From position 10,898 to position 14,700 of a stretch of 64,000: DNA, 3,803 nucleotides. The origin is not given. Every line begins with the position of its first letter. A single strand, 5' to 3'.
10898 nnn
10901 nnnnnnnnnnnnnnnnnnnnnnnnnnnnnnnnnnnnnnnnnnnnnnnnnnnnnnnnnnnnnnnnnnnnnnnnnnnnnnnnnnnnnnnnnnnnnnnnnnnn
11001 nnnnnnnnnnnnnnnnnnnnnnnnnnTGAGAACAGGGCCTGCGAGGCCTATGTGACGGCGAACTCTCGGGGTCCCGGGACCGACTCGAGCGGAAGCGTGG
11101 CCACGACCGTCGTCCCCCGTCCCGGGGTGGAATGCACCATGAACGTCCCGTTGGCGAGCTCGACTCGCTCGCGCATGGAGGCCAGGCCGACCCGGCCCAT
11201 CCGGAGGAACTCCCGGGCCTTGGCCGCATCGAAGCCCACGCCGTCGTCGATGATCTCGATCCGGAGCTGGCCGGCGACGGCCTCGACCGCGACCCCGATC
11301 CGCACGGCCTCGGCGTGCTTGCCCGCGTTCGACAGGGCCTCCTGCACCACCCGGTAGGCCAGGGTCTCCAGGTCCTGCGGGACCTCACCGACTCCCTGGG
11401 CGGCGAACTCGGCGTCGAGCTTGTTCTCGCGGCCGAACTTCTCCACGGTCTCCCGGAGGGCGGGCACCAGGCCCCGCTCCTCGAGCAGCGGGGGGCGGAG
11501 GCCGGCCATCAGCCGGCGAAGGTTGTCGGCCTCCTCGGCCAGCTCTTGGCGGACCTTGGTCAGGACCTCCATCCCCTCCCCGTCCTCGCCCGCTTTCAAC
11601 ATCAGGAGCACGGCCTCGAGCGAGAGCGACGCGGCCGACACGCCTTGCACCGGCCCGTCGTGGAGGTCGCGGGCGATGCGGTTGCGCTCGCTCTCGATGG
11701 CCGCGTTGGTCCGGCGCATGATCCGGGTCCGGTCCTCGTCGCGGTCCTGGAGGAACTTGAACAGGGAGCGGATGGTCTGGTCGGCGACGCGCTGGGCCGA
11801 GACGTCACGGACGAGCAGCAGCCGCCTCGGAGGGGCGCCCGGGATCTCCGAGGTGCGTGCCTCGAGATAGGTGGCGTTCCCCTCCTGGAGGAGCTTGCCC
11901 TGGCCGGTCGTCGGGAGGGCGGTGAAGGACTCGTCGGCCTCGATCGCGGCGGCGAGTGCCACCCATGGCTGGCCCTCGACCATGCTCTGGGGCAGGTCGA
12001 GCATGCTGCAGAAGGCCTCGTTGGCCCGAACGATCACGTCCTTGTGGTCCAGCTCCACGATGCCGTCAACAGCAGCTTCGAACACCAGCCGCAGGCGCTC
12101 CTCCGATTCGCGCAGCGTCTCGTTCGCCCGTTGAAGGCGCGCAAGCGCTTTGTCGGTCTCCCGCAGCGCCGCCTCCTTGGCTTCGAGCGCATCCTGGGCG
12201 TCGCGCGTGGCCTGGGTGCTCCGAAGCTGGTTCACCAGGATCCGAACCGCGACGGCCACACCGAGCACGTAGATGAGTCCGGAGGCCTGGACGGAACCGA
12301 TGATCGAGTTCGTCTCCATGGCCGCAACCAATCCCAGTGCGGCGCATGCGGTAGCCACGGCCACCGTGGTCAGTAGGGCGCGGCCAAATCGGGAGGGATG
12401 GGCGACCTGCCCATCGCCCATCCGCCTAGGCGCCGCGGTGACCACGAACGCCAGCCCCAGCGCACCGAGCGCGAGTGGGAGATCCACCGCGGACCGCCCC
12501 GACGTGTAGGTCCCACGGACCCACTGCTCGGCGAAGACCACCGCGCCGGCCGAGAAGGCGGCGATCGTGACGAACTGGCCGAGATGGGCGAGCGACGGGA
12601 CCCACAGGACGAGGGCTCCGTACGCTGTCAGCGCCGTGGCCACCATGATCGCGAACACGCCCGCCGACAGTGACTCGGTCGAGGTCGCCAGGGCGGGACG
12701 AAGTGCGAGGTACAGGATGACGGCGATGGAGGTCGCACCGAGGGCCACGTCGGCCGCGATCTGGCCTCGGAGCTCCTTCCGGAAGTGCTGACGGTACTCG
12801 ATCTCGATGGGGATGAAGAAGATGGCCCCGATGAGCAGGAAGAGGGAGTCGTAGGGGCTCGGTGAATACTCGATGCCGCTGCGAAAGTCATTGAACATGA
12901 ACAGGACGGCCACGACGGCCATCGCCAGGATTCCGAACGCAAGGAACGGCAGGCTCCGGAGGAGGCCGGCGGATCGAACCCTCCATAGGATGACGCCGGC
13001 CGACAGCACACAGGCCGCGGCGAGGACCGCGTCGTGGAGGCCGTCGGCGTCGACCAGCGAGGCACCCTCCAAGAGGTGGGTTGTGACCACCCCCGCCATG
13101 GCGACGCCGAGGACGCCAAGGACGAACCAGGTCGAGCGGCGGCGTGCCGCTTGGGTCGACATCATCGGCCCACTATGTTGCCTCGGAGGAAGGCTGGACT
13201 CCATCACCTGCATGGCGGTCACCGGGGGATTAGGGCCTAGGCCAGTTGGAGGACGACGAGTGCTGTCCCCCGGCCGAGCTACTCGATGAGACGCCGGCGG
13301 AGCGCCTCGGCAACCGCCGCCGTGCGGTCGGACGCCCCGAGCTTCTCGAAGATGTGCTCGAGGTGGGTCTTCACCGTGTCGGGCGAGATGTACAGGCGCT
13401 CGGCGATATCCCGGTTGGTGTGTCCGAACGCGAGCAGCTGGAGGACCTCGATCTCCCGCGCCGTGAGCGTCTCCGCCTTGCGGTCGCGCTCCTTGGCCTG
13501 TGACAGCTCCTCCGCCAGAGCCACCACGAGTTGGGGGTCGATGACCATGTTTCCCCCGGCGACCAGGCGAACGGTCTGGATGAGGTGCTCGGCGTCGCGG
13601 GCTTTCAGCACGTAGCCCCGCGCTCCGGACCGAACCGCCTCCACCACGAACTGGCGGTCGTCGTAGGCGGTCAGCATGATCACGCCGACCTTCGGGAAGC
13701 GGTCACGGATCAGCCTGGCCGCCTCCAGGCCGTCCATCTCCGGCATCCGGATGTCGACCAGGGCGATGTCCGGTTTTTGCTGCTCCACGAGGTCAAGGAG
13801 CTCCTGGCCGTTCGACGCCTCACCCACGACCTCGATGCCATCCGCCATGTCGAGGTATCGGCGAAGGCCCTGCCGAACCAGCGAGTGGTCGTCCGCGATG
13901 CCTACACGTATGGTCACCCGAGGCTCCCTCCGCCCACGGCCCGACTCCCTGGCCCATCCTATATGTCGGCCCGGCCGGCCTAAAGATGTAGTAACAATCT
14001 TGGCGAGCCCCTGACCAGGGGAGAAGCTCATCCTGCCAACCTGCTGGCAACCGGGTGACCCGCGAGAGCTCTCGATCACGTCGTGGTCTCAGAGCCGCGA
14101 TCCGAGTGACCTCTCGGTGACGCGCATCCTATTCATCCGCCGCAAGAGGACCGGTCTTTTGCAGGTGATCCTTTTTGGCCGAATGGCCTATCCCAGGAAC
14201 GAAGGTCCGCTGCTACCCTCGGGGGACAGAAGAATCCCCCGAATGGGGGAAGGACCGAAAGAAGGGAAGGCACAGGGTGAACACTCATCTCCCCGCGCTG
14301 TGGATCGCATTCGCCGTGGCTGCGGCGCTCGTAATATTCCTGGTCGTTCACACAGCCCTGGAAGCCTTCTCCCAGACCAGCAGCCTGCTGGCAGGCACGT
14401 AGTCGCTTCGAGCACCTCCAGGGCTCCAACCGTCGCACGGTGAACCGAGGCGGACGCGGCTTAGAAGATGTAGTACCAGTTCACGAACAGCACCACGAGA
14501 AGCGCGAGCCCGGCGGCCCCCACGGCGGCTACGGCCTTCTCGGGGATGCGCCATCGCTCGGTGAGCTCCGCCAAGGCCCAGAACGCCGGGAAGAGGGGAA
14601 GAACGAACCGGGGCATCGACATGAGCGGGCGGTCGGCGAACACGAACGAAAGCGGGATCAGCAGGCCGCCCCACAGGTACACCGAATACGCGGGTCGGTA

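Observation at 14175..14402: Low-GC pocket with a small hydrophobic peptide ORF and an upstream RNA element with mutually exclusive hairpins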

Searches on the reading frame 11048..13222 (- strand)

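Call 8: search_protein_families(library=pfam, proteins=[window:11048-13222:-], max_evalue=0.01)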
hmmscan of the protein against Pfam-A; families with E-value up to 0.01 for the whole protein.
window:11048-13222:- (724 aa): 6 families
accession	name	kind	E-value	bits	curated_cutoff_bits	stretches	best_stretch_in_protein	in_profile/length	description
PF02518.31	HATPase_c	-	2.2e-16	60.7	26.4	1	620-713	4-110/111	Histidine kinase-, DNA gyrase B-, and HSP90-like ATPase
PF07730.19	HisKA_3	-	4.6e-12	46.7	24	1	512-579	1-67/68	Histidine kinase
PF13188.13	PAS_8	-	2.6e-07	30.7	21.8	1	375-420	1-43/65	PAS domain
PF00989.32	PAS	-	2.5e-05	24.7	22.6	1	375-424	1-50/113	PAS fold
PF12860.13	PAS_7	-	0.00056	20.5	27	1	386-434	6-55/115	PAS fold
PF13581.12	HATPase_c_2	-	0.0052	17.2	27.4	1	600-670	22-85/127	Histidine kinase-like ATPase domain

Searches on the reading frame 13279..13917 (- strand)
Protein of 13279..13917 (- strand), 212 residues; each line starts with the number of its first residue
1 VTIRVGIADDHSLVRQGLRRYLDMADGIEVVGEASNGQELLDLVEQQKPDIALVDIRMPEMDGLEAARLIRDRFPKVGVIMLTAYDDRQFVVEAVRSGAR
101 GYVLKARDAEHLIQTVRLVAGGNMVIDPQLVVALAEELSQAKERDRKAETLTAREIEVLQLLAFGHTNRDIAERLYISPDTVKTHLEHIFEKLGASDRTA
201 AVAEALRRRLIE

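Call 8: search_protein_families(library=pfam, proteins=[window:13279-13917:-], max_evalue=0.01)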
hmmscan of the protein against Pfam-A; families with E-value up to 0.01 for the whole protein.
window:13279-13917:- (212 aa): 6 families
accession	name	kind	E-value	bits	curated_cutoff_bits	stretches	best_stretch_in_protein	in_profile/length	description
PF00072.30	Response_reg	-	1.5e-30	106.1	30.2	1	6-117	2-111/111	Response regulator receiver domain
PF00196.25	GerE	-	2.9e-19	68.9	23.5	1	150-203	2-55/57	Bacterial regulatory proteins, luxR family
PF08281.18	Sigma70_r4_2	-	2.5e-05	24.2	25.7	1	149-193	9-54/54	Sigma-70, region 4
PF13412.12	HTH_24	-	0.0011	18.9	21.9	1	166-187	18-39/48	Winged helix-turn-helix DNA-binding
PF04545.22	Sigma70_r4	-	0.0058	16.6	24.1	0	150-193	4-48/50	Sigma-70, region 4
PF13384.12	HTH_23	-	0.0099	16.1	24.6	0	154-183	6-35/50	Homeodomain-like domain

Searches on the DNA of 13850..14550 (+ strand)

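Call 5: search_rna_families(source=window, start=13850, end=14550, threshold=evalue, max_evalue=10, show_alignments=3)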
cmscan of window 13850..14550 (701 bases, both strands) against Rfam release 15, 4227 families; matches with E-value up to 10: 1.
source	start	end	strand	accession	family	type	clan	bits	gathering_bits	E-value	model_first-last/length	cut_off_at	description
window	14256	14313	-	RF01919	mir-1419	Gene; miRNA;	-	19.1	62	0.38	1-87/87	no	mir-1419 microRNA precursor family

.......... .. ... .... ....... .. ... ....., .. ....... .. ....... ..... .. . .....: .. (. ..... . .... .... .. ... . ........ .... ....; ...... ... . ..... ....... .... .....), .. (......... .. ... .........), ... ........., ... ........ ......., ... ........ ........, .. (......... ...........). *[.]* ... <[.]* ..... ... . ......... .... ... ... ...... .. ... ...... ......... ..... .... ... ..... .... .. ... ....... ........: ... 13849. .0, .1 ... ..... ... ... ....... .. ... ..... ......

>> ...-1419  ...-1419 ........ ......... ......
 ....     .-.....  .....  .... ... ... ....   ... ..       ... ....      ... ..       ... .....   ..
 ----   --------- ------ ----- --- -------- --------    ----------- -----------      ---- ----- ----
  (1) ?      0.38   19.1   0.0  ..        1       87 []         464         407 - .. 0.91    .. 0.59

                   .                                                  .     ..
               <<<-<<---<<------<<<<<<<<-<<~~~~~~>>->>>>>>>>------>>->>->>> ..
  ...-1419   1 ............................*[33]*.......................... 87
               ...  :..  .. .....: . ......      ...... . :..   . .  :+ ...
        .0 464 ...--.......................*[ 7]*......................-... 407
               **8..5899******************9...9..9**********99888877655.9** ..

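Call 60: search_rna_families(sources=[L005, L019, L044, L035, L042, L008, L007], threshold=evalue, max_evalue=1)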
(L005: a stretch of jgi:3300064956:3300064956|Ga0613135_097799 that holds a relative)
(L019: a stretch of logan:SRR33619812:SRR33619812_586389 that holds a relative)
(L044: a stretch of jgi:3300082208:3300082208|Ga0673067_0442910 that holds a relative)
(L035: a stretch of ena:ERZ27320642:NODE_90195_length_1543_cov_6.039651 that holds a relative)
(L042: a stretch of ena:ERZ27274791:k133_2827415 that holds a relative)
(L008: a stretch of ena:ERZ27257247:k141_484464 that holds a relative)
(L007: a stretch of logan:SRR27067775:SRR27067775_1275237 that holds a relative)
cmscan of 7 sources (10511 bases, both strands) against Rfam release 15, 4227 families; matches with E-value up to 1: 3.
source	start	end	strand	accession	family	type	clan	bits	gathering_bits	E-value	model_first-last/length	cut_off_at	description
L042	1437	1511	-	RF00005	tRNA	Gene; tRNA;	CL00001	69.6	29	6.7e-14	1-71/71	no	tRNA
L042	1436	1511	+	RF04354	Plastid-ycf2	Cis-reg;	-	23.8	65.7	0.29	1-75/75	no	Plastid-ycf2 5UTR RNA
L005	1628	1645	-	RF00023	tmRNA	Gene;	CL00001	13.7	47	0.034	346-363/374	no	transfer-messenger RNA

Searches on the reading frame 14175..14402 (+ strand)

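Call 8: search_protein_families(library=pfam, proteins=[window:14175-14402:+], max_evalue=0.01)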
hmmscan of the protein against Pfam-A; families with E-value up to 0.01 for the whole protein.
window:14175-14402:+ (75 aa): 2 families
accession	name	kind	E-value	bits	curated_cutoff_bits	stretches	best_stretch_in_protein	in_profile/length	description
PF09850.14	DotU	-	0.0042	17.2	27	1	18-58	161-200/205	Type VI secretion system protein DotU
PF04995.19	CcmD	-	0.0047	17.4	25.6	1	38-63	3-28/44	Heme exporter protein D (CcmD)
